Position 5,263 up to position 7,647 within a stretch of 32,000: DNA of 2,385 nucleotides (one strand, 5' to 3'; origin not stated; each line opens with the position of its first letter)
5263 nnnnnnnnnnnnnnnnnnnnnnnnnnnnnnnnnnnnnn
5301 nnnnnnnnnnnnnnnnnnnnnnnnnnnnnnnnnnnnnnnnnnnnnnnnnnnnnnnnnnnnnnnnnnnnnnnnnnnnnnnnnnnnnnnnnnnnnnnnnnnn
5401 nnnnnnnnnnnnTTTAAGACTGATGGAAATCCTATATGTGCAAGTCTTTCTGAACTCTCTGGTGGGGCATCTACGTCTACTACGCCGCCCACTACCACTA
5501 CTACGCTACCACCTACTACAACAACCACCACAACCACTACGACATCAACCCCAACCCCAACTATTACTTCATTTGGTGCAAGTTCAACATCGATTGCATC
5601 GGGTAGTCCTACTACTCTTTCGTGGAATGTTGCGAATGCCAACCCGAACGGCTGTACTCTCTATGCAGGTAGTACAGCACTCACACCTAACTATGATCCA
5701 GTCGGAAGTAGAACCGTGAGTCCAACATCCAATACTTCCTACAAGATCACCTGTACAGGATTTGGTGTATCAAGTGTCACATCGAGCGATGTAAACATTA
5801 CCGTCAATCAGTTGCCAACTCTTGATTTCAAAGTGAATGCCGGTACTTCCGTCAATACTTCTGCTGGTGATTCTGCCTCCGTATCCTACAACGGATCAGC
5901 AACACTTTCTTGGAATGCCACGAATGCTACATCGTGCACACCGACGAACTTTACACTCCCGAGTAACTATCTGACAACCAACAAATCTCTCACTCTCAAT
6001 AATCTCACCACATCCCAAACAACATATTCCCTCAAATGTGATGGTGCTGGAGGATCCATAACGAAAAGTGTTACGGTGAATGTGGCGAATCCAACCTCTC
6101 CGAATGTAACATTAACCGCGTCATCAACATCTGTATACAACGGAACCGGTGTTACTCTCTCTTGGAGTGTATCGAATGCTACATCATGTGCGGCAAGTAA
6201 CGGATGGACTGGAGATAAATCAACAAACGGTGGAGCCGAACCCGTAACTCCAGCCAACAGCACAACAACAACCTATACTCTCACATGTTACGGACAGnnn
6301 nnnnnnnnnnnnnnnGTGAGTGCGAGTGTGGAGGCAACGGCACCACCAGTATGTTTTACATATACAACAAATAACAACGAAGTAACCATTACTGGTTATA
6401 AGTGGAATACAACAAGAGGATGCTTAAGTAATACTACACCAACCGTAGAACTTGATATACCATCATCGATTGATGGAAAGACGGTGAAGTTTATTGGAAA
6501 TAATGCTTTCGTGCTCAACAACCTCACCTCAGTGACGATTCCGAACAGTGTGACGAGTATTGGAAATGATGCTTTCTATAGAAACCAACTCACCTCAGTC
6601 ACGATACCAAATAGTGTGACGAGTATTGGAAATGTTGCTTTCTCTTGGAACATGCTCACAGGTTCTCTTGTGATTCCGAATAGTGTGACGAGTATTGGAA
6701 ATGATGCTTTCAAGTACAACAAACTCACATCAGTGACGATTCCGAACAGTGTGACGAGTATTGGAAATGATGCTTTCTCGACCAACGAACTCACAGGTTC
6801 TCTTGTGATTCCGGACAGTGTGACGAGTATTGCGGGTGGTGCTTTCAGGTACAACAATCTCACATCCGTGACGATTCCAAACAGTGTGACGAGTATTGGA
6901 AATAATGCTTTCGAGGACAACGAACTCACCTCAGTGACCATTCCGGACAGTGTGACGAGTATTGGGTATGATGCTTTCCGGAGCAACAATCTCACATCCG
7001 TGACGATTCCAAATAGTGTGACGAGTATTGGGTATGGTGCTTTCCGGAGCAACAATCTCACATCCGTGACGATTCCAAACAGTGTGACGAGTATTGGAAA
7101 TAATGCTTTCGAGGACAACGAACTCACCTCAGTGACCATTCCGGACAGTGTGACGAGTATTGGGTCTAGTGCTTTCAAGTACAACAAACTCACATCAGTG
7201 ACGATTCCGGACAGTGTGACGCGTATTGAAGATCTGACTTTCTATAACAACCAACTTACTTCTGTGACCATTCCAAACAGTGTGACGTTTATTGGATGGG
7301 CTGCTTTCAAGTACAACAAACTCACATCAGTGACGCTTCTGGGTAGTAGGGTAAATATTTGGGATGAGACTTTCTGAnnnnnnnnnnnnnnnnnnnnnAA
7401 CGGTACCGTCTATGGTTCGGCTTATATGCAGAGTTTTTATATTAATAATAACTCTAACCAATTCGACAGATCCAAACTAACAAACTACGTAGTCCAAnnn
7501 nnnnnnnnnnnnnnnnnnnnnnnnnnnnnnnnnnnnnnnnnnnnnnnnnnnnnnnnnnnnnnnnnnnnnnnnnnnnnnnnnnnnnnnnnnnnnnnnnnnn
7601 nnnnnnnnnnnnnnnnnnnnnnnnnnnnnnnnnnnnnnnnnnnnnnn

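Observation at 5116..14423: Two ~790-aa BspA-type LRR surface proteins as inverted paralogs sharing a C-terminal module and identical DNA segments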

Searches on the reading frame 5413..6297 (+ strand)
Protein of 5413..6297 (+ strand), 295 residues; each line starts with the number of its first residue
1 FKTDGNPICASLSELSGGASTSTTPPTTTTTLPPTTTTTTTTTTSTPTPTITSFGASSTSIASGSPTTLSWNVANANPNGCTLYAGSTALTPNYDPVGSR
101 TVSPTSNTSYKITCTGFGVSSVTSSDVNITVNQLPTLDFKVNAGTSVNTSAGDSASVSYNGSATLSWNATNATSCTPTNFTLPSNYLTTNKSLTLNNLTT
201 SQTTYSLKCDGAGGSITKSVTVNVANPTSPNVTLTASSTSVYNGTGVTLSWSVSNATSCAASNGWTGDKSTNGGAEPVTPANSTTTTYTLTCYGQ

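Call 41: find_homologous_proteins(query=window:5413-6297:+, max_evalue=0.001)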
Query window:5413-6297:+ (295 aa): 81 proteins with E <= 0.001 among 8000 candidates.
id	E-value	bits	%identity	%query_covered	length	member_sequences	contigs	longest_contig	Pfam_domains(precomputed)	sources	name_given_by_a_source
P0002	3.7e-63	232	47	100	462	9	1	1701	-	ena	-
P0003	1.1e-37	148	37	82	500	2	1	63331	PF00932.26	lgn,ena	-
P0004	6.0e-33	133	42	67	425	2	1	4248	-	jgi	jgi:hypothetical protein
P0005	1.3e-31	128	37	85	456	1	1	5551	-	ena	-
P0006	2.0e-30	124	38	87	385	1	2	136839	-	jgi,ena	jgi:hypothetical protein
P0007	5.3e-30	123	49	46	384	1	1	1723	-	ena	-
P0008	9.1e-30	122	39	96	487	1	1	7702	PF00932.26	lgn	-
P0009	3.6e-29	120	34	79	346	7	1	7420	-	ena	-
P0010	8.2e-29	119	48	47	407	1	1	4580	-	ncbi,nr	ncbi:hypothetical protein K2Q02_00555, partial [Patescibacteria group bacterium]|nr:hypothetical pro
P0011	4.1e-24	104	37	37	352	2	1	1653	-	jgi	jgi:hypothetical protein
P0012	2.8e-22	98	35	67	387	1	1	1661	-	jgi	-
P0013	6.8e-22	96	39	57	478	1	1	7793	-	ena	-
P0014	8.3e-22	96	32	83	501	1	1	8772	-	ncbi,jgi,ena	jgi:hypothetical protein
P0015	1.7e-21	95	29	77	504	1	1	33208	-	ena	-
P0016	3.0e-20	91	35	83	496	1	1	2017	-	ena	-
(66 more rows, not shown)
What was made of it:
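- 5563..6339 (+): Gene A: three Ig-like repeats (aa 150-408), each with a '(T/A)LSW..(N/S)NA..C' motif and a later 'Y.(I/L).C.G' motif. Database hits are to generic Ig-like or surface proteins, best 47% identity (call 41).
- Tried and rejected: Gene A orthologues: the best database hit is 47% identical on a 1.7-kb contig (call 41).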

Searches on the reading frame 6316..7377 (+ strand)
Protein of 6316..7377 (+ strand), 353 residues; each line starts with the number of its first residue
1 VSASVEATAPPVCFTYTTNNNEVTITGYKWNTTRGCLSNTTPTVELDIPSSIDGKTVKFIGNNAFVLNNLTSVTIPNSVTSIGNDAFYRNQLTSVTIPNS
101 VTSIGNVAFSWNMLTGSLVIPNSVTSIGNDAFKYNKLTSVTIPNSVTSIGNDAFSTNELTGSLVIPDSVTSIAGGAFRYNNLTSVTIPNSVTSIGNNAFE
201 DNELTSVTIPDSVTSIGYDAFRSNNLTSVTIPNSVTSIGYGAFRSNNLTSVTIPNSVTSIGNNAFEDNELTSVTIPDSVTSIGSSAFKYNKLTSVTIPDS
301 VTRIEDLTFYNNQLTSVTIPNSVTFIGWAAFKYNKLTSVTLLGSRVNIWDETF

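Call 40: find_encoding_contigs(protein=window:6316-7377:+, flank=10000, max_places=10)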
Protein window:6316-7377:+ (353 aa): no gene with exactly this product is on record in the collection.
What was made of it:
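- Tried and rejected: The code-11 fragment of A is not on record (call 40).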

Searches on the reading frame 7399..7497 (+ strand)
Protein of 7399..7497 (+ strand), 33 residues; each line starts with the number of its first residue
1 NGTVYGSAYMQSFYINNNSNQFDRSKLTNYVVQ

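Call 68: search_protein_representatives(alignment_id=A6)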
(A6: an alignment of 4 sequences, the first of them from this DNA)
Query: 4 sequences, 87 profile positions. Proteins with E-value up to 0.001 (for the whole library): 191927; up to 1e-10: 97142; up to 1e-30: 15596. The best 150 are listed.
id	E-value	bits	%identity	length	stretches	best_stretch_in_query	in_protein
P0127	2.0e-179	598.4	-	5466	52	4-46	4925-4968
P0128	1.7e-176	589.0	-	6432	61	4-46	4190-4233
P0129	1.3e-172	576.6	-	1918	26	3-76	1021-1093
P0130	3.4e-171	572.0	-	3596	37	4-45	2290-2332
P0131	3.8e-147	494.9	-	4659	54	5-48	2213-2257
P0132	1.6e-146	493.0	-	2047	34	4-46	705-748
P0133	7.1e-145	487.6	-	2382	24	4-47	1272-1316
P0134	4.1e-144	485.2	-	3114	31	4-48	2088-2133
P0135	1.0e-142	480.7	-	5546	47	4-46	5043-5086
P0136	2.7e-141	476.2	-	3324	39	3-48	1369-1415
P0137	7.3e-140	471.6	-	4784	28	2-44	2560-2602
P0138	2.0e-138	467.0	-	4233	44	6-48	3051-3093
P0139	2.3e-138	466.8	-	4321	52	4-48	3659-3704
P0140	9.1e-138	464.9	-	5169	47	4-46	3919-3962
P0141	1.4e-137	464.2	-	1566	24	3-46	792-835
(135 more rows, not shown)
